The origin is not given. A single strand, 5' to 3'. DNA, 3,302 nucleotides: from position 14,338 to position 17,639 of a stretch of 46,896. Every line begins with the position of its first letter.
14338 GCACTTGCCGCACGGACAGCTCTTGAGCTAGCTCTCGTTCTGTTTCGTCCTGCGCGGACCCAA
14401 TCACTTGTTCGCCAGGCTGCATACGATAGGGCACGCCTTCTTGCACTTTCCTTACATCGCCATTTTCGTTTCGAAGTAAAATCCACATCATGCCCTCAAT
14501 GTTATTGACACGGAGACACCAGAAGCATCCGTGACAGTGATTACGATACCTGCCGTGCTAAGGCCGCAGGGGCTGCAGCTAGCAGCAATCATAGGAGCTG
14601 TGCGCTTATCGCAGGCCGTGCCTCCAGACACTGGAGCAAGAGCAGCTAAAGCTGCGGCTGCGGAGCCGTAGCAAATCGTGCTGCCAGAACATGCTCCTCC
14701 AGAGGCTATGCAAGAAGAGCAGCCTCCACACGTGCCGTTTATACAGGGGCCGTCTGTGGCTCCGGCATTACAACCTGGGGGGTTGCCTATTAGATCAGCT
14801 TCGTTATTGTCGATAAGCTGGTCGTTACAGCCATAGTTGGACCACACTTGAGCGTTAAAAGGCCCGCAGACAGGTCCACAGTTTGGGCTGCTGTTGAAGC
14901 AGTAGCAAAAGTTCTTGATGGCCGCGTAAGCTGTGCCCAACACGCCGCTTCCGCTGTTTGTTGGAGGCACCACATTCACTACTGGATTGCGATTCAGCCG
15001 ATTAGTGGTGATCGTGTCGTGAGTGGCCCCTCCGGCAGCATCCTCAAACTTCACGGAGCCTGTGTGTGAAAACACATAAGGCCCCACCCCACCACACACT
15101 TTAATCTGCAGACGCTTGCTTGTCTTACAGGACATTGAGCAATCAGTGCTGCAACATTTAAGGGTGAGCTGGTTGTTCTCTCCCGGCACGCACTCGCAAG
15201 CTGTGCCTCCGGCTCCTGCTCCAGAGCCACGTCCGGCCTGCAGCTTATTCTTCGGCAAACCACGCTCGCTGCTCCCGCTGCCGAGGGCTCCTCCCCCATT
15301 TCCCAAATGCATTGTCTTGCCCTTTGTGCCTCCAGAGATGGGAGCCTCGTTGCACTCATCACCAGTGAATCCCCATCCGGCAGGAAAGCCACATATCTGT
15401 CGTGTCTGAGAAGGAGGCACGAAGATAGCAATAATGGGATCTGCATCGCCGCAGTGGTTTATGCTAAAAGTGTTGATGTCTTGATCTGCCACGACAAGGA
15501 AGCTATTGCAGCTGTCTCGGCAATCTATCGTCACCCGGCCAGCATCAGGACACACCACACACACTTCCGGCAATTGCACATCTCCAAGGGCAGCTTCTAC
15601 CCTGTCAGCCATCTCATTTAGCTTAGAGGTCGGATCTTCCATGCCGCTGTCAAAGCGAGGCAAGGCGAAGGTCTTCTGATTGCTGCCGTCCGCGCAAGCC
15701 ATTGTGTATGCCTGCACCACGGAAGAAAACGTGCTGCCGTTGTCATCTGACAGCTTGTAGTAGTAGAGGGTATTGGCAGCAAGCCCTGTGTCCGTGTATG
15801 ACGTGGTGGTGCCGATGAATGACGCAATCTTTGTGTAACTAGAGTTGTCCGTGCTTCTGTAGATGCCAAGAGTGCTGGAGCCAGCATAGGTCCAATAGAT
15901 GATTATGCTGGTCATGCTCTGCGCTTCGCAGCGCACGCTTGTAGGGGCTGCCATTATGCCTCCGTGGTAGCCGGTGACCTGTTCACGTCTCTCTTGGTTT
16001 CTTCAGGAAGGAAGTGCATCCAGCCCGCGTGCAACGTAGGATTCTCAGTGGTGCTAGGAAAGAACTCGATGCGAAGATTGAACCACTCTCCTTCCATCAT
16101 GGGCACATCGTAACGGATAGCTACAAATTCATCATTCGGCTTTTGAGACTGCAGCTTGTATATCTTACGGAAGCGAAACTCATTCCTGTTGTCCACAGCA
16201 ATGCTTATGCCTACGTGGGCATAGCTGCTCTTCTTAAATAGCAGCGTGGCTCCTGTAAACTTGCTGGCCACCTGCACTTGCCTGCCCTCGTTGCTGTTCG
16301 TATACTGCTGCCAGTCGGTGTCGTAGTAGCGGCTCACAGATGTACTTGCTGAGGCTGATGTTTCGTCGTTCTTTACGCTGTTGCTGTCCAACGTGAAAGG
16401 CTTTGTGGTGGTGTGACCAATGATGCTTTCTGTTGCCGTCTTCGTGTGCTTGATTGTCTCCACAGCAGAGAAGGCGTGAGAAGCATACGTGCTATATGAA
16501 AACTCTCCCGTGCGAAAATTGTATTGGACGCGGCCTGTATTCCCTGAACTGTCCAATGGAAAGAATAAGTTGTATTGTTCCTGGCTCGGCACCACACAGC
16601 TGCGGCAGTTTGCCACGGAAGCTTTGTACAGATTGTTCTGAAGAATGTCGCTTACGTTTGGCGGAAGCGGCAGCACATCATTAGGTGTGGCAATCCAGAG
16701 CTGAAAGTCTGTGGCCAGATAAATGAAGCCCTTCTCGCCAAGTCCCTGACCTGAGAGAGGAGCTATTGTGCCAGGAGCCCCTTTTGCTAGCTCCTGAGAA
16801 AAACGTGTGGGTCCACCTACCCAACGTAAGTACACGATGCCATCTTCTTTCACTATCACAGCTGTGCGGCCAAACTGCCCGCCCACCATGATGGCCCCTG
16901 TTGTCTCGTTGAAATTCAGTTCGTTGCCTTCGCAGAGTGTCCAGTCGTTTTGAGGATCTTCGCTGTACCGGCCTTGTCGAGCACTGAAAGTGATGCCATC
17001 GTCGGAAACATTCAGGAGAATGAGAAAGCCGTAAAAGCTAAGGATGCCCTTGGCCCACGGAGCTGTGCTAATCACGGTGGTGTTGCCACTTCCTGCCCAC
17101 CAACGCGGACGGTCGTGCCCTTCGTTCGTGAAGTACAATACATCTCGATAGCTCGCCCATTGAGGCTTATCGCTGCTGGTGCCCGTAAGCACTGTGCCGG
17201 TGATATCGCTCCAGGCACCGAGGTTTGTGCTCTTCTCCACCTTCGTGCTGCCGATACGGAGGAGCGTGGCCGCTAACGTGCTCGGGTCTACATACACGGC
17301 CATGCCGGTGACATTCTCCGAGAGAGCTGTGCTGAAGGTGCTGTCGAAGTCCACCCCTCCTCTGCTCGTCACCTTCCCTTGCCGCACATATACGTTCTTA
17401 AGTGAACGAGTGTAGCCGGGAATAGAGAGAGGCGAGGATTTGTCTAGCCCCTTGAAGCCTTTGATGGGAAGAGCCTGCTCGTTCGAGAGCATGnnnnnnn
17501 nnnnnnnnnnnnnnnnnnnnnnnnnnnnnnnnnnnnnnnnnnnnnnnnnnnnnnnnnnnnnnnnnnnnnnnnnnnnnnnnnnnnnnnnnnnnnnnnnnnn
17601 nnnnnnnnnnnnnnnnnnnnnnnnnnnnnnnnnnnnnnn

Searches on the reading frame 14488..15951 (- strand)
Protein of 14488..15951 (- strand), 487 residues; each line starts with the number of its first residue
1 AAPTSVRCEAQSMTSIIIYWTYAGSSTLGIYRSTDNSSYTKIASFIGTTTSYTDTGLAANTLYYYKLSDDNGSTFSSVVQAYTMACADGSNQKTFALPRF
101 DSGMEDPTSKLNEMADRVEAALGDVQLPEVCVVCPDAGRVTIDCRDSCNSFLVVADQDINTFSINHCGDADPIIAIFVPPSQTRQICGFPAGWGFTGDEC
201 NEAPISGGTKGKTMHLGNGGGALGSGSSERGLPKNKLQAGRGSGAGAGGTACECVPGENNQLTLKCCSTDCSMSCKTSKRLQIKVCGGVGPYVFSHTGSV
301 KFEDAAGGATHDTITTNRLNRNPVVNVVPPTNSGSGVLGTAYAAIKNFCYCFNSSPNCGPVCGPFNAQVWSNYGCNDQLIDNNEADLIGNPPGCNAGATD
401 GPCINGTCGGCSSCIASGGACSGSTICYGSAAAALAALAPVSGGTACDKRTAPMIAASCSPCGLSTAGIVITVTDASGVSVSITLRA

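Call 21: search_protein_families(library=phrogs, proteins=[window:14488-15951:-], max_evalue=0.001)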
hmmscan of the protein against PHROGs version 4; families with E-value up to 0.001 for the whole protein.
window:14488-15951:- (487 aa): 2 families
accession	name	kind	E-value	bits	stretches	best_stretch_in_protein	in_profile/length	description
phrog_1696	-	tail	3.7e-05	21.9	1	2-79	1146-1222/2079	major tail protein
phrog_31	-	tail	0.00032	19.6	1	2-90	970-1063/1565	central tail fiber J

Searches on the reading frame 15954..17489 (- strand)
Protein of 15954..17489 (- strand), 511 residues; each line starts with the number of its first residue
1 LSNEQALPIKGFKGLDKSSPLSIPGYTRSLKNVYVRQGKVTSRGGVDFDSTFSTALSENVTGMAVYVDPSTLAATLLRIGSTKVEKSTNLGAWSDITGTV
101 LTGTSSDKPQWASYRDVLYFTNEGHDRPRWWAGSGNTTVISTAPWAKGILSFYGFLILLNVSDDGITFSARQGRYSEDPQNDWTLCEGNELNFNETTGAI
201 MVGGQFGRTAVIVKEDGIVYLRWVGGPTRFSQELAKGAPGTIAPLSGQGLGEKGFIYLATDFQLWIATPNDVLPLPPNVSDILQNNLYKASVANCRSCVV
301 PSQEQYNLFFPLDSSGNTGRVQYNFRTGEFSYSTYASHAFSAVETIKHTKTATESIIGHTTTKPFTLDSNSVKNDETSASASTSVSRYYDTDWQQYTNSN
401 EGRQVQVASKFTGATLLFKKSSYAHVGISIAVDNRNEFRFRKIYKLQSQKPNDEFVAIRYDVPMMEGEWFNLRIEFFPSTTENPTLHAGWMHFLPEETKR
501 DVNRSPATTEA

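Call 21: search_protein_families(library=phrogs, proteins=[window:15954-17489:-], max_evalue=0.001)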
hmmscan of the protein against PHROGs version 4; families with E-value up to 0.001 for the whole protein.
window:15954-17489:- (511 aa): 1 family
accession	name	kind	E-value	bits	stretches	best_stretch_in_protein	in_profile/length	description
phrog_3287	-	head and packaging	5.5e-11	43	1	7-409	6-429/524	virion structural protein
